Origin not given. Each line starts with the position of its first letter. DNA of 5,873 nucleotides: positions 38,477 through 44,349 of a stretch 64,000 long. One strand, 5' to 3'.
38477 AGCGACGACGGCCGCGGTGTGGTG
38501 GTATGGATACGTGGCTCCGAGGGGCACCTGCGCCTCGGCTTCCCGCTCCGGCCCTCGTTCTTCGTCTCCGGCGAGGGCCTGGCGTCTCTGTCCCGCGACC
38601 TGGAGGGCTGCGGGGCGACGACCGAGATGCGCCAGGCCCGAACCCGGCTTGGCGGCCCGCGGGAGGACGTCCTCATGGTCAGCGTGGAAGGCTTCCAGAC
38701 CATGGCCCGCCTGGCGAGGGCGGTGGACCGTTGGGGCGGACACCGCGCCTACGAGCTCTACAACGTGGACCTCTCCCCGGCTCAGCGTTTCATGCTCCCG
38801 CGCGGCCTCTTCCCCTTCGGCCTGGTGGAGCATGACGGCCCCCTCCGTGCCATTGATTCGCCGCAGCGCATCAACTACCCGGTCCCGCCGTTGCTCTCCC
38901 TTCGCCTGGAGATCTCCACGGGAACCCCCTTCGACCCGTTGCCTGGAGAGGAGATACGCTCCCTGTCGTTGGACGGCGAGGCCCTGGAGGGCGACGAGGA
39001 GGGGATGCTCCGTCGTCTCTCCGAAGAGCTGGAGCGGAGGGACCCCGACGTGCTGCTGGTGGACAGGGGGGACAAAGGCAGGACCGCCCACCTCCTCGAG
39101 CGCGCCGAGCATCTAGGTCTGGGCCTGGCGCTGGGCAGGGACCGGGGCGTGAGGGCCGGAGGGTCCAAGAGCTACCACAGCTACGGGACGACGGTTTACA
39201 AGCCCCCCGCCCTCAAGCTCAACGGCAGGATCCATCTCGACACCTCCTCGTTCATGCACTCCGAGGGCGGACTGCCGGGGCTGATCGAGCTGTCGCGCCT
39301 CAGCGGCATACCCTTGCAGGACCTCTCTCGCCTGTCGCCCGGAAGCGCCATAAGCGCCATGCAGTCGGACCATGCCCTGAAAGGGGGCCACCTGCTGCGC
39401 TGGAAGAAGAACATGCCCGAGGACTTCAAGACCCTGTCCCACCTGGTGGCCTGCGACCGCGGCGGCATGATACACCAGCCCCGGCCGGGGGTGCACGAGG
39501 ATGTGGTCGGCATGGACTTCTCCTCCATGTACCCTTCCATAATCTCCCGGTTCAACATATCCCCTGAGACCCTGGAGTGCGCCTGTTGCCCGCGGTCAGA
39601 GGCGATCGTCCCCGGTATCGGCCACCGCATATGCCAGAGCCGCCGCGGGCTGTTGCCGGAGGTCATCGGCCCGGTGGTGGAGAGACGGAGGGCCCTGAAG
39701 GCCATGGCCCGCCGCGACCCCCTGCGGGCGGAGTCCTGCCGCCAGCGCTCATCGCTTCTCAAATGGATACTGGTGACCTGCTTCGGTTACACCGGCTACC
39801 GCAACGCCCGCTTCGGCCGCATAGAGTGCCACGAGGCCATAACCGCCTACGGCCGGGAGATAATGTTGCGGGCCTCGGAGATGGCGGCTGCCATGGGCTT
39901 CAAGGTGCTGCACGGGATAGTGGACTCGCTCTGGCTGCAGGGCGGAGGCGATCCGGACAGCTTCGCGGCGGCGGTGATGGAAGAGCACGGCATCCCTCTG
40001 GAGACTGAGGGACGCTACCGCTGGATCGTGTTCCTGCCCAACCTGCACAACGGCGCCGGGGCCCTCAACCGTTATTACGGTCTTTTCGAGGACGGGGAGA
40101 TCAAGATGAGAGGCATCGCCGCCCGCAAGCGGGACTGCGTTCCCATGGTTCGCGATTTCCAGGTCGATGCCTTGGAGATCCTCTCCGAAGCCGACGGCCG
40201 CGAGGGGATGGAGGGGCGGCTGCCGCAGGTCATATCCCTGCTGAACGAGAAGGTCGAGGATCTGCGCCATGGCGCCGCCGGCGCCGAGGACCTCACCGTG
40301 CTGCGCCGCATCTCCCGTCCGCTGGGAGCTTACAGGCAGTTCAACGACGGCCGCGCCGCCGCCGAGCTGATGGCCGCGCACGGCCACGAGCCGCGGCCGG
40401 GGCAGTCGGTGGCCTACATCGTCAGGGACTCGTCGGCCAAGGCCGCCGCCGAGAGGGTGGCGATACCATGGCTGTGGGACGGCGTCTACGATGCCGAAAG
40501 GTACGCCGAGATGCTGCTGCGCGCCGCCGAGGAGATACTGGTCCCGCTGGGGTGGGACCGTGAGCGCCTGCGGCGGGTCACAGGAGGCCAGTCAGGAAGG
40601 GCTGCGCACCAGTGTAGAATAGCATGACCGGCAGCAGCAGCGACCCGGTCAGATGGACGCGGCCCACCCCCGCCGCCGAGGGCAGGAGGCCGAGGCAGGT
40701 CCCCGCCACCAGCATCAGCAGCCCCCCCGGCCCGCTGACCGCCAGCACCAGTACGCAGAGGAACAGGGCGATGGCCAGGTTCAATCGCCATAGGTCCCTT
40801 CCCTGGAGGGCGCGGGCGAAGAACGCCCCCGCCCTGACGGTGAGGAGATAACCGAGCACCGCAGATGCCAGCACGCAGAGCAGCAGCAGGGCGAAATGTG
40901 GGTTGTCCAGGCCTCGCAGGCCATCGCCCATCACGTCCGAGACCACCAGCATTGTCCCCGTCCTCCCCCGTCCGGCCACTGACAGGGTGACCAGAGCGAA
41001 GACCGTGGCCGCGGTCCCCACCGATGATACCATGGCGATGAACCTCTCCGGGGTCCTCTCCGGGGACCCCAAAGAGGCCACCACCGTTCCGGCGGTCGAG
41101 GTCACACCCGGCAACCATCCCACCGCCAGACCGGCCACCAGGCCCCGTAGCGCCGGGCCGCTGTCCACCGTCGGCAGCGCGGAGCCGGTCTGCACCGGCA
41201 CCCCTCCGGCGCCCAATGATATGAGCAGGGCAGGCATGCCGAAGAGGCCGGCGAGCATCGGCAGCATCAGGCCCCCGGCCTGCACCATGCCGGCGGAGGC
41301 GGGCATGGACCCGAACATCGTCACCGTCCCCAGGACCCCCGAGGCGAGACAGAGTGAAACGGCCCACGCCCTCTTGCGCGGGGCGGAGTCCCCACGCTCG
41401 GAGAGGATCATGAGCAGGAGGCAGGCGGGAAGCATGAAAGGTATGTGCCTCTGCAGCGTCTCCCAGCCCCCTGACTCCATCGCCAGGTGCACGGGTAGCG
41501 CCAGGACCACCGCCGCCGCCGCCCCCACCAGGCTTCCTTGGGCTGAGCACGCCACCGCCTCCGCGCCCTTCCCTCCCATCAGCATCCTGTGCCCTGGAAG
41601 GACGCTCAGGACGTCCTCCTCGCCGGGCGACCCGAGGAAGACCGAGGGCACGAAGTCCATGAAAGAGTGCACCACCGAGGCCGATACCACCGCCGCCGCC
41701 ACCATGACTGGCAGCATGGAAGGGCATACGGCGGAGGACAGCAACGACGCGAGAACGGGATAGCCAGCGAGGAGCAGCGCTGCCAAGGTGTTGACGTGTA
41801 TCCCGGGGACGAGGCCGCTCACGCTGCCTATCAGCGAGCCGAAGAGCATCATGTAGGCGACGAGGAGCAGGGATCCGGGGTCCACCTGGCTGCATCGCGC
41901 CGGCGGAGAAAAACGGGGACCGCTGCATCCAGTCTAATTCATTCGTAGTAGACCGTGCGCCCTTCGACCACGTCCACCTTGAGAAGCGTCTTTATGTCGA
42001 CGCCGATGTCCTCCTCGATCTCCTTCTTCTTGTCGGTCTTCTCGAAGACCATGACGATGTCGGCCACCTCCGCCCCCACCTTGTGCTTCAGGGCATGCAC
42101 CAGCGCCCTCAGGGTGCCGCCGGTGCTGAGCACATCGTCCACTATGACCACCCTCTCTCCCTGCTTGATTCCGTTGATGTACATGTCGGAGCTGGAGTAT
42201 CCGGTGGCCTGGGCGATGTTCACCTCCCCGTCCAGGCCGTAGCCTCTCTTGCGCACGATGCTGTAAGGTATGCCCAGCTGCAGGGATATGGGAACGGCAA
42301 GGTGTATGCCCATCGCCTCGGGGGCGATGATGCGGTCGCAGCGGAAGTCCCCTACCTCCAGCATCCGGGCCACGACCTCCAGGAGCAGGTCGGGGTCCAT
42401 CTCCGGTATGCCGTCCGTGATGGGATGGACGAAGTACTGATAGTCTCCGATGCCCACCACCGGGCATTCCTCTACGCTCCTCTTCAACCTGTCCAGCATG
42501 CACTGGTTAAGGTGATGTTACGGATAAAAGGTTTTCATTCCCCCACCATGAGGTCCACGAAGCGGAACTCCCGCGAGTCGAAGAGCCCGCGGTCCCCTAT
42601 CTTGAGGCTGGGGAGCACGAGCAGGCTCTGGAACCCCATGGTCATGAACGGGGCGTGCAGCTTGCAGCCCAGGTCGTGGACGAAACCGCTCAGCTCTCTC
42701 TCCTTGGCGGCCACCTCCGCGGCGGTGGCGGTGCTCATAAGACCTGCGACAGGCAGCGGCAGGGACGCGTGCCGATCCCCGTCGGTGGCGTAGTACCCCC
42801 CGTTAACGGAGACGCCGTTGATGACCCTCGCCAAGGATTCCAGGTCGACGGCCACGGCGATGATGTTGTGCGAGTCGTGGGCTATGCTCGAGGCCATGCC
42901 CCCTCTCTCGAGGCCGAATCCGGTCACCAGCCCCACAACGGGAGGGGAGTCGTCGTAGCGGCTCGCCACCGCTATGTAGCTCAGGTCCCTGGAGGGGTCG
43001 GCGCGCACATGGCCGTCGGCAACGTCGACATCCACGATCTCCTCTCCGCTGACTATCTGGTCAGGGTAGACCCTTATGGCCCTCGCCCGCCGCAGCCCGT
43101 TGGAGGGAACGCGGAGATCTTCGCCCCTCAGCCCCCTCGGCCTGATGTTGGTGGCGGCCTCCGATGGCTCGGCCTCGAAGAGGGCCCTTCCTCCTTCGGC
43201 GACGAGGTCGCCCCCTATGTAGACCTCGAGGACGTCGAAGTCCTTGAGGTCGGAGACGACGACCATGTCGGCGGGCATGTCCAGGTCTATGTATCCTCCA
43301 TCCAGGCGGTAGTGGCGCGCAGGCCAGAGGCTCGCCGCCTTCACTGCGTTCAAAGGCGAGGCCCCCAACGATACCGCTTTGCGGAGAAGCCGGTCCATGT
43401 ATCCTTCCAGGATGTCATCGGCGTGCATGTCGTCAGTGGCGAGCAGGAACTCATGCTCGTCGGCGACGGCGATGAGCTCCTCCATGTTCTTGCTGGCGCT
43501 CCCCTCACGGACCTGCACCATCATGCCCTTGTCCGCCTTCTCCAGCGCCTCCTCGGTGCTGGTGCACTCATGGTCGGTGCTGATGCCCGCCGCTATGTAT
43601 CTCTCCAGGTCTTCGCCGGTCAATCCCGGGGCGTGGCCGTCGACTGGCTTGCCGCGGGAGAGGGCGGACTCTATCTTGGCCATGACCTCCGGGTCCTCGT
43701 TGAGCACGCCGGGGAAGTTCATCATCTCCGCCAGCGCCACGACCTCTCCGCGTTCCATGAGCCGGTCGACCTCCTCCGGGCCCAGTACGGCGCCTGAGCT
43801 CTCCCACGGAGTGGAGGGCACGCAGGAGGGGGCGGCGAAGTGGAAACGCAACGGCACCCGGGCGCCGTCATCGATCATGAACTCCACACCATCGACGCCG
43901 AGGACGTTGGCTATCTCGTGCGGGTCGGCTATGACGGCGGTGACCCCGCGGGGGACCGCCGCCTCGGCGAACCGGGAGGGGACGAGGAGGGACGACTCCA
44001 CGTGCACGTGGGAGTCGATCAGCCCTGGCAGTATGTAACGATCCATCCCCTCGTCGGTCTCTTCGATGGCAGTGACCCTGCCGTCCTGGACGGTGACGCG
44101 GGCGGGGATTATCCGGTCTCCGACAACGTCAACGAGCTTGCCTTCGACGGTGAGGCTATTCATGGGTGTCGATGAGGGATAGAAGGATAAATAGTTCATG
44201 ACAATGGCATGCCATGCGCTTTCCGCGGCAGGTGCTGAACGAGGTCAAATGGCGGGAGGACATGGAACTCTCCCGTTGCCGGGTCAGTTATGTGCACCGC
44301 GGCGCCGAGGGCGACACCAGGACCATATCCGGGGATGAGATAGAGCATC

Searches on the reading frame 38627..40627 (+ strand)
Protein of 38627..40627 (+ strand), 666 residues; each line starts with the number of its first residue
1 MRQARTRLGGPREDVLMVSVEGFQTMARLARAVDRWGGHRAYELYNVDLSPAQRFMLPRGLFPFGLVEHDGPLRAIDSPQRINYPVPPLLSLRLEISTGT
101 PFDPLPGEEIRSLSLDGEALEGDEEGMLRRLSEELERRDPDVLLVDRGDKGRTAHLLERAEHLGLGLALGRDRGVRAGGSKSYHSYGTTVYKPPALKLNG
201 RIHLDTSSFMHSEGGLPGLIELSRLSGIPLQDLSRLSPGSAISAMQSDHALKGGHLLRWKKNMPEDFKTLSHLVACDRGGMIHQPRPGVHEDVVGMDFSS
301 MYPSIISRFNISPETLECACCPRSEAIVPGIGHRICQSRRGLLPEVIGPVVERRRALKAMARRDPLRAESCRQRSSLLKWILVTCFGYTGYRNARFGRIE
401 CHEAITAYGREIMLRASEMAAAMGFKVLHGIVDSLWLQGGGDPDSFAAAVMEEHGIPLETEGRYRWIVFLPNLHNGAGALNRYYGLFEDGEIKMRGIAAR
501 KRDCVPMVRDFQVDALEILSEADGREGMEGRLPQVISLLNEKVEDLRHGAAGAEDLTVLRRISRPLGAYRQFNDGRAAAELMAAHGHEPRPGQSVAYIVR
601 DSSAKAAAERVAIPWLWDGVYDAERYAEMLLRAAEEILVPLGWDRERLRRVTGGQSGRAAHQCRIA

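Call 78: search_protein_families(library=ncbifam, proteins=[window:38627-40627:+], max_evalue=1e-8)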
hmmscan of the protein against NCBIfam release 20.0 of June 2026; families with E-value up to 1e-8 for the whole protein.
window:38627-40627:+ (666 aa): 9 families
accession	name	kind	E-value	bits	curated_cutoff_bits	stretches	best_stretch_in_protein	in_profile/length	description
NF004416.0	PRK05761.1-2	equivalog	7.6e-138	460.8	516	1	21-641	70-649/665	type B DNA-directed DNA polymerase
NF004418.0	PRK05761.1-4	subfamily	1.5e-125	420.1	692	1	12-652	77-704/717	type B DNA-directed DNA polymerase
NF004417.0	PRK05761.1-3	equivalog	1.7e-45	155.3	780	1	219-649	423-852/858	DNA-directed DNA polymerase I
NF004419.0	PRK05761.1-5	equivalog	2.7e-31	108.4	1285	1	278-646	553-918/932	DNA-directed DNA polymerase I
NF004421.0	PRK05762.1-2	equivalog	1.1e-24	86.8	570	1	278-572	412-710/795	DNA polymerase II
NF004415.0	PRK05761.1-1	equivalog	6.9e-24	83.8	1289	1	278-642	495-858/883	DNA-directed DNA polymerase I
TIGR00592.1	pol2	superfamily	7.2e-24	83.9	239.95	1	278-438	801-959/1176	DNA polymerase (pol2)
NF004422.0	PRK05762.1-4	equivalog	1.1e-17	63.7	1103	1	278-438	404-558/789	DNA polymerase II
NF004420.0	PRK05762.1-1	equivalog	1.8e-13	50.1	1435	1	278-441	400-557/783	DNA polymerase II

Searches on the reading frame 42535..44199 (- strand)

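Call 78: search_protein_families(library=ncbifam, proteins=[window:42535-44199:-], max_evalue=1e-8)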
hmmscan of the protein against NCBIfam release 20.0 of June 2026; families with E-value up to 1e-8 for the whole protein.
window:42535-44199:- (554 aa): 2 families
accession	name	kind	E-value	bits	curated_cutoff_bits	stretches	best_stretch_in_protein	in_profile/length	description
TIGR01178.1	ade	equivalog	3e-159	531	472.5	1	18-550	5-552/552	adenine deaminase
NF007457.0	PRK10027.1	equivalog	2.1e-99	333.3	768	1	43-553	70-587/588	adenine deaminase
